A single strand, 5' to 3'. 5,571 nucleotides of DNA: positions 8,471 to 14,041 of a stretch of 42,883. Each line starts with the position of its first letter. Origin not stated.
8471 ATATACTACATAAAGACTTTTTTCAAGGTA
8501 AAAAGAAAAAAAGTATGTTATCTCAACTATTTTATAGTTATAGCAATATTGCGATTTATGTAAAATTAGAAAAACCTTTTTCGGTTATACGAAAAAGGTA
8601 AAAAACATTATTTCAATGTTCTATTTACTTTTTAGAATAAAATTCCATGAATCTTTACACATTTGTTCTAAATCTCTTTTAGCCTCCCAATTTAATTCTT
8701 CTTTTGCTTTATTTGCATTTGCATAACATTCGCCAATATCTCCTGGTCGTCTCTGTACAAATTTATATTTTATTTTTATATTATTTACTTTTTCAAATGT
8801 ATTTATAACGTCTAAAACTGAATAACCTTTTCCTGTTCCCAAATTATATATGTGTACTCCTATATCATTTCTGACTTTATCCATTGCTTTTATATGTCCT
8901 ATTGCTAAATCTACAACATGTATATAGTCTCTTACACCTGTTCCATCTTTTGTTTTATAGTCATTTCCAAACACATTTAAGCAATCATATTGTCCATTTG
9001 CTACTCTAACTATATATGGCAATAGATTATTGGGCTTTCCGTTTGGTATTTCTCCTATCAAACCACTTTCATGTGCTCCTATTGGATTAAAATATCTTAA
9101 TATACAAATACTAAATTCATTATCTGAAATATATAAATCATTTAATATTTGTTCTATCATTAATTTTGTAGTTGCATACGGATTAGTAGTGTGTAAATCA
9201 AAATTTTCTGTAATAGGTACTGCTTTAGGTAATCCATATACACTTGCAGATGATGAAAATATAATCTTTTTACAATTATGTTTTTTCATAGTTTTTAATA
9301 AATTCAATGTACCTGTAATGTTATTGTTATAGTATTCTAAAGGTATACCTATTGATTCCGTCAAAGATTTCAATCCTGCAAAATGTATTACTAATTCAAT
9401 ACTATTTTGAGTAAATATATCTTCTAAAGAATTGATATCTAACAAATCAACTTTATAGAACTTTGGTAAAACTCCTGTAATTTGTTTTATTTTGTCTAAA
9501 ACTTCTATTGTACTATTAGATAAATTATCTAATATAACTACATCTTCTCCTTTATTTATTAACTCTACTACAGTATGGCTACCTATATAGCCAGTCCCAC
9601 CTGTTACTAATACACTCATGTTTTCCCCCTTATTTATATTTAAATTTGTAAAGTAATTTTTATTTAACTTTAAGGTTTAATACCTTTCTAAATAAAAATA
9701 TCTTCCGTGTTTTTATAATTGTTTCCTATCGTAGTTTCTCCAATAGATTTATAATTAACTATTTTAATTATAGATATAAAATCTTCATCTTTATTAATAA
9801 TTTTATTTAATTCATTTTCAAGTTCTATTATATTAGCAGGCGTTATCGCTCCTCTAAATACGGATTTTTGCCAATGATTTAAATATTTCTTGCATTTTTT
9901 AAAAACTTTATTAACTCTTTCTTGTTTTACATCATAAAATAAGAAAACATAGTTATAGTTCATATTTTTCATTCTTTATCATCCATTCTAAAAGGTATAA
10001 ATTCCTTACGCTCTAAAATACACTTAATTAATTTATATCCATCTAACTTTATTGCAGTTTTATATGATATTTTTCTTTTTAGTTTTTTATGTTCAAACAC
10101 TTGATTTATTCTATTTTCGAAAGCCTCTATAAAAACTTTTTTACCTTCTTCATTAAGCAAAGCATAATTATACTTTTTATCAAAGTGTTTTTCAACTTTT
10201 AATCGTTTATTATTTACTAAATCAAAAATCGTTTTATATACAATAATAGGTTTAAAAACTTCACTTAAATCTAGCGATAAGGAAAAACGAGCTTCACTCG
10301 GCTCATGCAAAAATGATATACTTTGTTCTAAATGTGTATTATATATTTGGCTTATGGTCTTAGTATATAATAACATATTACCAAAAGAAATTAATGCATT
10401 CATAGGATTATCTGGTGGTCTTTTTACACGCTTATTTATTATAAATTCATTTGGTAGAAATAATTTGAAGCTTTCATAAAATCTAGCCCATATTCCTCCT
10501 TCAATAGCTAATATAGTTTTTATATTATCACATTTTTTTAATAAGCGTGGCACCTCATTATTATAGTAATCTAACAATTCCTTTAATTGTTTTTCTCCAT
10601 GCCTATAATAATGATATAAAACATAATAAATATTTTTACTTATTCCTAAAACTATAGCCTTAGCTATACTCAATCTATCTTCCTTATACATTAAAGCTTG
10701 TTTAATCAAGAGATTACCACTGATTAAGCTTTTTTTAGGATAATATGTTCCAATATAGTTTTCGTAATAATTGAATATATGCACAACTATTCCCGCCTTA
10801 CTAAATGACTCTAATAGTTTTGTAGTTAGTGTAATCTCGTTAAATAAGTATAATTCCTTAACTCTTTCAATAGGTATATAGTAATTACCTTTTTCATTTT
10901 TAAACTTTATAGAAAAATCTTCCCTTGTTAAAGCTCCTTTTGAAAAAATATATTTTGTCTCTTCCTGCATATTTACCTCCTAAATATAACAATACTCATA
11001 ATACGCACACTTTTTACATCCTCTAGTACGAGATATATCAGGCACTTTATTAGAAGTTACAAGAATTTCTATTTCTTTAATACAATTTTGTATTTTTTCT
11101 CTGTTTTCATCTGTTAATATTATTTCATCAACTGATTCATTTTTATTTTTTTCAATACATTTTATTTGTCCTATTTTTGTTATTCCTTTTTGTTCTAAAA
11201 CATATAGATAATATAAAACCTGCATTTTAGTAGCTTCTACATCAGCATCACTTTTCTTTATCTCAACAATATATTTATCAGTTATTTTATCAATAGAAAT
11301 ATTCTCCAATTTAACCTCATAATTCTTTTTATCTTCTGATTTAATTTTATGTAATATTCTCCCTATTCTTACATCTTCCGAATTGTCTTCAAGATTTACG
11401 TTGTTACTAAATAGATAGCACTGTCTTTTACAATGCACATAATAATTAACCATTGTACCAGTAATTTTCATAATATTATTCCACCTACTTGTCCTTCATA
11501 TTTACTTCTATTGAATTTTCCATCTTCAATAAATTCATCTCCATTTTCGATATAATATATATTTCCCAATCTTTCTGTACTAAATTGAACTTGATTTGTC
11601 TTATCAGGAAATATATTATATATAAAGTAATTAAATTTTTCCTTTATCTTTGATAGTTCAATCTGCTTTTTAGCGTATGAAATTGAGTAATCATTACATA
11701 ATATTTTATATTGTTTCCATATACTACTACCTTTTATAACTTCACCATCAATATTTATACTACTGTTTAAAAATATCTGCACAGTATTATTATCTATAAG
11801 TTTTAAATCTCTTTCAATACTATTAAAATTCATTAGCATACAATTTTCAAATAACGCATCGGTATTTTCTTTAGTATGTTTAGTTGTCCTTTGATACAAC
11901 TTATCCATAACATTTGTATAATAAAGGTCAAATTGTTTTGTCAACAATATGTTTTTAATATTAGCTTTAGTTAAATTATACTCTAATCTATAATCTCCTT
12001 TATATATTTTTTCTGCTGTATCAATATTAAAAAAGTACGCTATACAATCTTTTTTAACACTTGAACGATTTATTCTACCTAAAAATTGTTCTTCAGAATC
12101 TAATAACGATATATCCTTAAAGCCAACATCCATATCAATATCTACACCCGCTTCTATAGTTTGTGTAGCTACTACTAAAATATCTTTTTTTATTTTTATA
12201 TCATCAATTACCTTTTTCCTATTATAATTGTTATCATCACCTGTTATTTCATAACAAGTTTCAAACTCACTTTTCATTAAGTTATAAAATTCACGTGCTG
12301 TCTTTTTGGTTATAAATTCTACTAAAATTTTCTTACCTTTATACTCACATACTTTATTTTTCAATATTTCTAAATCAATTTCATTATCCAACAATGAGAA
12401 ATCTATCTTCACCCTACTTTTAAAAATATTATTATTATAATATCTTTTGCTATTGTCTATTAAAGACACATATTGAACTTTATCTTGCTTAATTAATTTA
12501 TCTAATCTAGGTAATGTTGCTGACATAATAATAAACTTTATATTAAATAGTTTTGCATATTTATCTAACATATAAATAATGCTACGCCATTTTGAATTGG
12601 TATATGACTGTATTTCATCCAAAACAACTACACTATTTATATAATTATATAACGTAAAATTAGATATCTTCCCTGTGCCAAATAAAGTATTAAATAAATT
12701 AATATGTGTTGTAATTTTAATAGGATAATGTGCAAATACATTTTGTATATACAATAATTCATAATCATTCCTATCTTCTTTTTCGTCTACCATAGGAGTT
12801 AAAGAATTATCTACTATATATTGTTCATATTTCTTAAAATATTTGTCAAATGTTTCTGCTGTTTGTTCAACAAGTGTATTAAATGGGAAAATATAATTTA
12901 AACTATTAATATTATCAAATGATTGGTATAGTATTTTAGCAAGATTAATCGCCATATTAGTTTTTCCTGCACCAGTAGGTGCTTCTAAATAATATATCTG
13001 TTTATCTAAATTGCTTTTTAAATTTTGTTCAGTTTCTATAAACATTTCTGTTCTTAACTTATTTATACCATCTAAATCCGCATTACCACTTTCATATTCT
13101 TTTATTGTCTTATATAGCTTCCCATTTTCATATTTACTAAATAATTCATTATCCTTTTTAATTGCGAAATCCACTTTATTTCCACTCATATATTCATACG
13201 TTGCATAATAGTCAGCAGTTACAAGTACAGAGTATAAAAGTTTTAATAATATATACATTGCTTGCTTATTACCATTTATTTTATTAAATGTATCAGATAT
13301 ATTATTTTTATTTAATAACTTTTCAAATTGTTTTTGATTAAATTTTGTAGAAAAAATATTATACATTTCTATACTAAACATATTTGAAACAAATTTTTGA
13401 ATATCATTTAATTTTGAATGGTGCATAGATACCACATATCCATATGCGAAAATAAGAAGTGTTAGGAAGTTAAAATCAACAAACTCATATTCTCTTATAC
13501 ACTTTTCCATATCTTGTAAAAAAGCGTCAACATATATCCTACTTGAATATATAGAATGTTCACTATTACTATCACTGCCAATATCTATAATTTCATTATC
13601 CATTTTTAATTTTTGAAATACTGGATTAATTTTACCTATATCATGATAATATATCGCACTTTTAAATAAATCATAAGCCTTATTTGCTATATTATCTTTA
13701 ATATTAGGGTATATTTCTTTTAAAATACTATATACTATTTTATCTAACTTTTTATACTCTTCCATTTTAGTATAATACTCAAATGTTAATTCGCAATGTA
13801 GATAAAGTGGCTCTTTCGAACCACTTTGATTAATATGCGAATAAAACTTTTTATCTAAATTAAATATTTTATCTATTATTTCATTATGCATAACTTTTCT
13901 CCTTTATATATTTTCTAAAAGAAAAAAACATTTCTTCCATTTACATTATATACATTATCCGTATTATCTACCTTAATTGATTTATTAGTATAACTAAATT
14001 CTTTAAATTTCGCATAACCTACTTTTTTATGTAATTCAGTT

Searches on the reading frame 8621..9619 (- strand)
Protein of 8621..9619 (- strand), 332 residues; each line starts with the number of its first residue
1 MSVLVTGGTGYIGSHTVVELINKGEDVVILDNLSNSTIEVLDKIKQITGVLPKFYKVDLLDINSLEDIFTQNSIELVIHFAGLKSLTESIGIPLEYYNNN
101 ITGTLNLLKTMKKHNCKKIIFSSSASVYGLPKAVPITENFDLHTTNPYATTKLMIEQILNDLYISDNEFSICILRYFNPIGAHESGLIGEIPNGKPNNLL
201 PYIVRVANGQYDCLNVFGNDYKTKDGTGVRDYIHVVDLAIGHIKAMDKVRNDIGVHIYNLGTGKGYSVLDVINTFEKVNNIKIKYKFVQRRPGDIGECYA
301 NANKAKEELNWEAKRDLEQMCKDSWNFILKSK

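Call 81: search_protein_families(library=ncbifam, proteins=[window:8621-9619:-], max_evalue=0.00001)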
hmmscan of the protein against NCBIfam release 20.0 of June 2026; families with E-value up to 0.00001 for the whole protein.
window:8621-9619:- (332 aa): 24 families
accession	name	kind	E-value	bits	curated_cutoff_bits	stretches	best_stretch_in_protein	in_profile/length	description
TIGR01179.1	galE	equivalog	1.1e-131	438.6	262.3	1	3-327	2-324/332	UDP-glucose 4-epimerase GalE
NF007956.0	PRK10675.1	subfamily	1.5e-128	428.7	394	1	1-327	1-328/338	UDP-glucose 4-epimerase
TIGR04180.1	EDH_00030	hypoth_equivalog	6.5e-33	114.1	475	1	3-314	1-295/297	NAD-dependent 4,6-dehydratase LegB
TIGR01181.1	dTDP_gluc_dehyt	equivalog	5.1e-32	111.2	365.1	1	3-324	2-307/321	dTDP-glucose 4,6-dehydratase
TIGR02197.1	heptose_epim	equivalog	5.3e-29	101.4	274.6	1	3-305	1-285/316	ADP-glyceromanno-heptose 6-epimerase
NF011728.1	PRK15181.1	equivalog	2e-17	63.2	760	1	4-324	19-333/348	Vi polysaccharide biosynthesis UDP-N-acetylglucosaminuronic acid C-4 epimerase TviC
NF007490.0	PRK10084.1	subfamily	7.7e-17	61.3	649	1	1-114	1-114/361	dTDP-glucose 4,6-dehydratase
TIGR02622.1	CDP_4_6_dhtase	equivalog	1.4e-16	60.6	278.45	1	2-322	6-324/352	CDP-glucose 4,6-dehydratase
NF007582.0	PRK10217.1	equivalog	2.6e-15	56.4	698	1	3-319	4-322/355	dTDP-glucose 4,6-dehydratase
TIGR03466.1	HpnA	hypoth_equivalog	4.3e-15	55.4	367.65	1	1-184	1-175/327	hopanoid-associated sugar epimerase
NF043036.1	ErythonDh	equivalog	2.9e-13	49.7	325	1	1-161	1-162/321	D-erythronate dehydrogenase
NF042422.1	oxyalk_red_OleD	equivalog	5.7e-13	48.9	580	1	1-175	1-164/329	2-alkyl-3-oxoalkanoate reductase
TIGR01472.1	gmd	equivalog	9.5e-12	44.8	415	1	3-323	3-333/342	GDP-mannose 4,6-dehydratase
NF008360.0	PRK11150.1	equivalog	2.4e-11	43.4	452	1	3-274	2-249/310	ADP-glyceromanno-heptose 6-epimerase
NF047922.1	GDPFucSynFcl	equivalog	5.2e-11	42.5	500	0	226-330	203-303/308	GDP-L-fucose synthase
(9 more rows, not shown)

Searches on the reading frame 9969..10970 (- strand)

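Call 81: search_protein_families(library=ncbifam, proteins=[window:9969-10970:-], max_evalue=0.00001)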
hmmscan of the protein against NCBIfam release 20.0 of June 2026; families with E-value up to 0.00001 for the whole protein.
window:9969-10970:- (333 aa): 8 families
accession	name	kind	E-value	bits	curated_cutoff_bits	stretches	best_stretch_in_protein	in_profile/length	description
TIGR03641.1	cas1_HMARI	exception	9.6e-114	380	304.1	1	5-329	2-322/324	type I-B CRISPR-associated endonuclease Cas1b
TIGR00287.1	cas1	equivalog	1.7e-74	250.8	71.7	1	7-324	3-325/327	CRISPR-associated endonuclease Cas1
TIGR04093.1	cas1_CYANO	exception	2e-51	174.9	385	1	17-328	17-332/334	type I-D CRISPR-associated endonuclease Cas1d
NF049935.1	cas4g_cas1g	exception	3.5e-43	147.9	560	1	17-319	231-534/546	CRISPR-associated endonuclease Cas4g/Cas1g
TIGR03640.1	cas1_DVULG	exception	5.7e-38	130.9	385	1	7-311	7-321/340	type I-C CRISPR-associated endonuclease Cas1c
TIGR03983.1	cas1_MYXAN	equivalog_domain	1.8e-34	119.2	358.05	1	16-311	27-327/347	type I-MYXAN CRISPR-associated endonuclease Cas1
TIGR03639.1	cas1_NMENI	exception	2.9e-09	36.6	120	1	11-293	9-271/278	type II CRISPR-associated endonuclease Cas1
TIGR03638.1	cas1_ECOLI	exception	4.6e-06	26.1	215.6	0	188-267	170-247/269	type I-E CRISPR-associated endonuclease Cas1e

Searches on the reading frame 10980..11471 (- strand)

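Call 81: search_protein_families(library=ncbifam, proteins=[window:10980-11471:-], max_evalue=0.00001)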
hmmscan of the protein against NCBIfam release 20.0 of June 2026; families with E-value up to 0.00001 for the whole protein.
window:10980-11471:- (163 aa): 2 families
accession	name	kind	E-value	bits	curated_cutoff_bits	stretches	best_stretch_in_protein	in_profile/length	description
TIGR00372.1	cas4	equivalog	2e-19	70.1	65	1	3-162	1-179/180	CRISPR-associated protein Cas4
NF049935.1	cas4g_cas1g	exception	2.1e-06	26.5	560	0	6-51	5-49/546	CRISPR-associated endonuclease Cas4g/Cas1g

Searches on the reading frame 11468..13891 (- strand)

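Call 81: search_protein_families(library=ncbifam, proteins=[window:11468-13891:-], max_evalue=0.00001)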
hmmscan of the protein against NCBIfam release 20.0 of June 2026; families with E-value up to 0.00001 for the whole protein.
window:11468-13891:- (807 aa): 3 families
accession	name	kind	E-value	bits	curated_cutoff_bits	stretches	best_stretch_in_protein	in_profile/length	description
TIGR01587.1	cas3_core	equivalog_domain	5e-39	134.4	102.45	1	302-625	4-336/358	CRISPR-associated helicase Cas3'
TIGR01596.1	cas3_HD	equivalog_domain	1.8e-20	73.8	43.45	1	32-231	4-177/178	CRISPR-associated endonuclease Cas3''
TIGR02621.3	cas3_GSU0051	exception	6.6e-17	61.6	400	1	420-623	169-387/854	type I-G CRISPR-associated helicase/endonuclease Cas3g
